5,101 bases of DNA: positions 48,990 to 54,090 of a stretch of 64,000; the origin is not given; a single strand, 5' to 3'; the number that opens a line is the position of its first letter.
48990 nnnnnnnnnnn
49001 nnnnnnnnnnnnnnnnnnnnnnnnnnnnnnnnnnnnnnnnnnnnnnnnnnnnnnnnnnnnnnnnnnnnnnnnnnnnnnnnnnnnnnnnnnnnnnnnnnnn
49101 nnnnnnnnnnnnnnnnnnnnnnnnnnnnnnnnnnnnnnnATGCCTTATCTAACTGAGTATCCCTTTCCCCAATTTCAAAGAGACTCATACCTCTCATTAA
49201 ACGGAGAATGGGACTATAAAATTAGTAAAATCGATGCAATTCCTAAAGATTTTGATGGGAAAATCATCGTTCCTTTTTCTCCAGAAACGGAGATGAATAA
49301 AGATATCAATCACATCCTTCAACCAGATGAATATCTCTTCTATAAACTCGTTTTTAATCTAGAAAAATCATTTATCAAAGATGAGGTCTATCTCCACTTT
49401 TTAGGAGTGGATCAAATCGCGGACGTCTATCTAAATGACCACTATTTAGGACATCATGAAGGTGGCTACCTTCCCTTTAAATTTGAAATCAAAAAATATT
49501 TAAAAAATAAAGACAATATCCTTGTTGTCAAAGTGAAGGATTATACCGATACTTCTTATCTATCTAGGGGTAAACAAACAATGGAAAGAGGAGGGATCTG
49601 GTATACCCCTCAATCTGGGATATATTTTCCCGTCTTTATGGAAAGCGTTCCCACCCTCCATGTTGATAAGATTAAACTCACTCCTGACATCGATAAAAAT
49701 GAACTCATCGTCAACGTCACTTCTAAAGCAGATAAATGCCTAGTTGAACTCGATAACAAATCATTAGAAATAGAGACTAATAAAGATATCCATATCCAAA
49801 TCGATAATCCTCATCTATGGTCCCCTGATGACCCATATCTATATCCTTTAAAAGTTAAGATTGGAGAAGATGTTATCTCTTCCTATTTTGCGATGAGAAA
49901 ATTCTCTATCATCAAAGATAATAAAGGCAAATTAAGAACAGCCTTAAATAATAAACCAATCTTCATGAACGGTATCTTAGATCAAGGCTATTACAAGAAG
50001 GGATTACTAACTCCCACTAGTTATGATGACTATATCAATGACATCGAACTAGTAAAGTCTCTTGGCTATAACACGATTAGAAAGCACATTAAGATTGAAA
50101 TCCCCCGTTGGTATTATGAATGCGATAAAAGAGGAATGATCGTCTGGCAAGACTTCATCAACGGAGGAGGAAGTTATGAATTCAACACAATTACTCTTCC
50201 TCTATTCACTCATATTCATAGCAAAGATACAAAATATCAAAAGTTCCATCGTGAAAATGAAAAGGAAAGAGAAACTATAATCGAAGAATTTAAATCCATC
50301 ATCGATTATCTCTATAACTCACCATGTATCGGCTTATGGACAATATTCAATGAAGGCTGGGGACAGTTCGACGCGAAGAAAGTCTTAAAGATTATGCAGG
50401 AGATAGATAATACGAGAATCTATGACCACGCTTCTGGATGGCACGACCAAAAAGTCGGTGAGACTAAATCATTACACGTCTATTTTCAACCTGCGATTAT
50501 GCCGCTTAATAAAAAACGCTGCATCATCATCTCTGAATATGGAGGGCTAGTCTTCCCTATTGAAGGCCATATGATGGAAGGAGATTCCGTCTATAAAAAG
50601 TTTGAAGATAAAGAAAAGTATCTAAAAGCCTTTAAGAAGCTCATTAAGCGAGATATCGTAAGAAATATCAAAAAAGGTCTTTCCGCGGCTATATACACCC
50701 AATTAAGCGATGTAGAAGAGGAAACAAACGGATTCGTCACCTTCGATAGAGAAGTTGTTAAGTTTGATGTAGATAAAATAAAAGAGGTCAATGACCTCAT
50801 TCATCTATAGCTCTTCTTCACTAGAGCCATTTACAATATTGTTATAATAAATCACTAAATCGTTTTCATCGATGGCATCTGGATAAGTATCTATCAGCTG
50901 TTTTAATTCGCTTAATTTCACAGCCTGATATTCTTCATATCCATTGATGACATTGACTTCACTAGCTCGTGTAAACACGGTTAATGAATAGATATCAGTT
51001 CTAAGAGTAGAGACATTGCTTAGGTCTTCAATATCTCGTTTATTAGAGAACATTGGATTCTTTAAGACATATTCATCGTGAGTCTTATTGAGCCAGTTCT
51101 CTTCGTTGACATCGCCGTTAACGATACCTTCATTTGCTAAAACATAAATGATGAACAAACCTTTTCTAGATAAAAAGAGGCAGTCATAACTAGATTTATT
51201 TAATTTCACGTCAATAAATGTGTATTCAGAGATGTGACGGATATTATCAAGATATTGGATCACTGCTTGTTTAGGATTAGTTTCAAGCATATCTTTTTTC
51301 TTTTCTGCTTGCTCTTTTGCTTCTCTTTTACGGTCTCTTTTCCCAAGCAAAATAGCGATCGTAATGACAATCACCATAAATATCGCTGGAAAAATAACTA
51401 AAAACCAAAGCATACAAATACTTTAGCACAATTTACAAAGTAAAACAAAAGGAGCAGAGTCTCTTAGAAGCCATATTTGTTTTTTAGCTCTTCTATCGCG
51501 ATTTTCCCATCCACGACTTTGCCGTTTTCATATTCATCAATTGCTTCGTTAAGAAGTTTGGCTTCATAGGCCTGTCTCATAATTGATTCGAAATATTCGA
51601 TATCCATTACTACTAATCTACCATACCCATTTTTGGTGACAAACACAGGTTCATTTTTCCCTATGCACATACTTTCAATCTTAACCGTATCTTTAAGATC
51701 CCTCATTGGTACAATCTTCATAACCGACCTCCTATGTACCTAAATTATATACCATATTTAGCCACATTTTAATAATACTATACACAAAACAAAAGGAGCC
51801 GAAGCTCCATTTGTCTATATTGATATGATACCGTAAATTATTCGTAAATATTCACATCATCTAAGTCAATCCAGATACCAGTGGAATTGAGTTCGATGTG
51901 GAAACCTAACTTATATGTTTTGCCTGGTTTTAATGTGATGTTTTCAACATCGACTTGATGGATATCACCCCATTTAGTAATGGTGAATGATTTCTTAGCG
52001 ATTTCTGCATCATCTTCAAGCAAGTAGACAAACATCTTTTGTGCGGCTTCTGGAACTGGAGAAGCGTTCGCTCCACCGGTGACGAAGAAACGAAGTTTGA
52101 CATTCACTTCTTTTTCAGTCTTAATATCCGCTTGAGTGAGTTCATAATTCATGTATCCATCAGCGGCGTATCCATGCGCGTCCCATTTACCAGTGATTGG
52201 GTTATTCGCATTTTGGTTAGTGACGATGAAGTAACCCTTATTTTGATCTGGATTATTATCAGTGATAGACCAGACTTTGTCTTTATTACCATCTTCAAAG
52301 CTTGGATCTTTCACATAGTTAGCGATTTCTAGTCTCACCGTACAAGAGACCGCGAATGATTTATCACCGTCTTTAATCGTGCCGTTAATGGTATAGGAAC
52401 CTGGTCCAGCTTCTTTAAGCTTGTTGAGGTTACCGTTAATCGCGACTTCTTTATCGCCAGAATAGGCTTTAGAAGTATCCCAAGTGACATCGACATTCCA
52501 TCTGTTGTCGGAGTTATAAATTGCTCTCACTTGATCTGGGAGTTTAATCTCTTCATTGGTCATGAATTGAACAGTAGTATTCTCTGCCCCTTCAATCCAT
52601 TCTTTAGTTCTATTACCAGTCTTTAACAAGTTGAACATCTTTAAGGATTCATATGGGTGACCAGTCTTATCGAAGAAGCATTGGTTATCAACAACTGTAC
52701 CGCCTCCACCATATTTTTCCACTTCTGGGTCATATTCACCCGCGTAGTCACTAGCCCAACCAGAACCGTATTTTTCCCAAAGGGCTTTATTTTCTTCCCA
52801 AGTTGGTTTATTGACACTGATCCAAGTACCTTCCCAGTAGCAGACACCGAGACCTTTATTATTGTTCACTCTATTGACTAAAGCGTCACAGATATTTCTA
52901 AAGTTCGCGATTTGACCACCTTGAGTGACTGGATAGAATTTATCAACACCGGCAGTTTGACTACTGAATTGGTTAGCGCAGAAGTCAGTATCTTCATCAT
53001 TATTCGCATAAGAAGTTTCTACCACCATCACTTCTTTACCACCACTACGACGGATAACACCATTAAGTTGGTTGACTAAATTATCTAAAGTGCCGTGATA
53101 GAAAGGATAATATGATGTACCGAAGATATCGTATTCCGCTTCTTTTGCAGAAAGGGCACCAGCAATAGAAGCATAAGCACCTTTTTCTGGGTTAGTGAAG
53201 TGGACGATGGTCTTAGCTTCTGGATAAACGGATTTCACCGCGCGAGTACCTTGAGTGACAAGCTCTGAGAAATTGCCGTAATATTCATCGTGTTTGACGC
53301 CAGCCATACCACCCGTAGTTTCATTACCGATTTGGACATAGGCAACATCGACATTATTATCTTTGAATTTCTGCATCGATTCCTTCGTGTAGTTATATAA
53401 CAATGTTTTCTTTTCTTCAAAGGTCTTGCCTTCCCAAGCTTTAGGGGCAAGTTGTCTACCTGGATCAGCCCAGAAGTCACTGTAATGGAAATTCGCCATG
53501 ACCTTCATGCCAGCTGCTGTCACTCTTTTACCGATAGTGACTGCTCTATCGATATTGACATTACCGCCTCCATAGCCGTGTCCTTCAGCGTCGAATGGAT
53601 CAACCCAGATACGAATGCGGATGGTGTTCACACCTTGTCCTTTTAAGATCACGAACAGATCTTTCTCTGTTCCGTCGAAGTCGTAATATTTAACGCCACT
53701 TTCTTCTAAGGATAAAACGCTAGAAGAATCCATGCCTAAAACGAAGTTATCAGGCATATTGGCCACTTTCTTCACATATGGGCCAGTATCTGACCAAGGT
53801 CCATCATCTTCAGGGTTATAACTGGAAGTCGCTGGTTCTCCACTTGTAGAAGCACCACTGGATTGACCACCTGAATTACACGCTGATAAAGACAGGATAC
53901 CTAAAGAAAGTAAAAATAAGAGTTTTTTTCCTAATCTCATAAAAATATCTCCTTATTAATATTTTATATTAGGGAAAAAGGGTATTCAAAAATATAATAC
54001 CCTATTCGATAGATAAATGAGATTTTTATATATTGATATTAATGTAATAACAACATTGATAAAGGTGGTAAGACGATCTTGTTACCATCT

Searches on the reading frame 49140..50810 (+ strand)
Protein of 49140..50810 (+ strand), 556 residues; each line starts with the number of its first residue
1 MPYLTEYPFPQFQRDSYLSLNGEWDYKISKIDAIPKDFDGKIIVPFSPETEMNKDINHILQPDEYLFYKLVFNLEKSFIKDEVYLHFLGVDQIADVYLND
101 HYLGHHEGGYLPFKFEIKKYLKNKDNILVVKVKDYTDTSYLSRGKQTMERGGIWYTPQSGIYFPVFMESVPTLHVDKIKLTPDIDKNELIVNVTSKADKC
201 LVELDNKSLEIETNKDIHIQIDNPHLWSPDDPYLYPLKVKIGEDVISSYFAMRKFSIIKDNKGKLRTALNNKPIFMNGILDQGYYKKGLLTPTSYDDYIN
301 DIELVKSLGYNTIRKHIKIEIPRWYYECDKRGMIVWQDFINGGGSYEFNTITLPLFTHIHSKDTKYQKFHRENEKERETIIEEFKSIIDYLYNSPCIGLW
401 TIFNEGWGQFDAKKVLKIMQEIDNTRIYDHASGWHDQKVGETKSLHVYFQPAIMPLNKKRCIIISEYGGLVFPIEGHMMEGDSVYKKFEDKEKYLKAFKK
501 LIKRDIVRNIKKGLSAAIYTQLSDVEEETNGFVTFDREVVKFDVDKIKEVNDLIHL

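Call 11: search_protein_families(library=pfam, proteins=[window:49140-50810:+], max_evalue=0.001)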
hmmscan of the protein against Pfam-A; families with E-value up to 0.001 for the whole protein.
window:49140-50810:+ (556 aa): 4 families
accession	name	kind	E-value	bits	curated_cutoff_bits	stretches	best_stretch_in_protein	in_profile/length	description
PF02837.24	Glyco_hydro_2_N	-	9.1e-19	68.4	28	1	23-170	22-168/169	Glycosyl hydrolases family 2, sugar binding domain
PF22666.2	Glyco_hydro_2_N2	-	5.5e-11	43.2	27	1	66-134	50-119/167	Glycosyl hydrolase 2 galactose-binding domain-like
PF02836.23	Glyco_hydro_2_C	-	7.1e-11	42.2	21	1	268-537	9-284/302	Glycosyl hydrolases family 2, TIM barrel domain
PF00703.27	Glyco_hydro_2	-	1.4e-09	39.1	23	1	208-253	63-109/109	Glycosyl hydrolases family 2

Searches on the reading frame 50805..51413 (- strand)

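Call 11: search_protein_families(library=pfam, proteins=[window:50805-51413:-], max_evalue=0.001)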
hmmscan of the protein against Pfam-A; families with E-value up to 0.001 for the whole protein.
window:50805-51413:- (202 aa): 1 family
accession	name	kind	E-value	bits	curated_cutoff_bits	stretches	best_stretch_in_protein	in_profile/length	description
PF08378.17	NERD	-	6.1e-07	30.4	22.1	1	49-148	7-111/111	Nuclease-related domain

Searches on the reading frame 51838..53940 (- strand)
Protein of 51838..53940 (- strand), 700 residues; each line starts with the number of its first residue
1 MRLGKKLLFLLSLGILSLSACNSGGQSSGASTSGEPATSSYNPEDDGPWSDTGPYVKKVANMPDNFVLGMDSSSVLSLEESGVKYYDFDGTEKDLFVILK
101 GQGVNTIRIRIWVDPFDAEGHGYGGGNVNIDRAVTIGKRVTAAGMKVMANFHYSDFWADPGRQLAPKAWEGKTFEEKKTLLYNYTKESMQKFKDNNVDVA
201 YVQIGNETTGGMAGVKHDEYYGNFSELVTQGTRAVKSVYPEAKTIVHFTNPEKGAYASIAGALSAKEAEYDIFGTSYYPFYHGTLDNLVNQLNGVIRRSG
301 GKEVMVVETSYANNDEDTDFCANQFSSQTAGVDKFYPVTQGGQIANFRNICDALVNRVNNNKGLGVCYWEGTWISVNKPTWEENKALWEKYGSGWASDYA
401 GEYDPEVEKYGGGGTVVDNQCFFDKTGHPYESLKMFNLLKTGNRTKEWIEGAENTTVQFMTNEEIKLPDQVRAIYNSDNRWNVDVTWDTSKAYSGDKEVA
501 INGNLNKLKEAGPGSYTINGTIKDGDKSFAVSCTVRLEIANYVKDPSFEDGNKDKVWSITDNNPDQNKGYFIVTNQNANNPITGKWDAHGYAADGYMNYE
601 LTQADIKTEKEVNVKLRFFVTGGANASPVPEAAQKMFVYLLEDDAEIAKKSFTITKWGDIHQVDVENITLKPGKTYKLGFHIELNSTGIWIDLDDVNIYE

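Call 11: search_protein_families(library=pfam, proteins=[window:51838-53940:-], max_evalue=0.001)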
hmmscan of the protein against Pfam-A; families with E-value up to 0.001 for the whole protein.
window:51838-53940:- (700 aa): 3 families
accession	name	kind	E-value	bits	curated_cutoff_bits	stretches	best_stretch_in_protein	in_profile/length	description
PF07745.19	Glyco_hydro_53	-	8.2e-104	347.7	24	1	68-436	2-340/340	Glycosyl hydrolase family 53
PF07532.17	Big_4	-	1.3e-06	28.3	22.1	1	454-498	3-49/59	Bacterial Ig-like domain (group 4)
PF00150.24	Cellulase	-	3.5e-06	27.1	23.5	1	88-243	21-161/272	Cellulase (glycosyl hydrolase family 5)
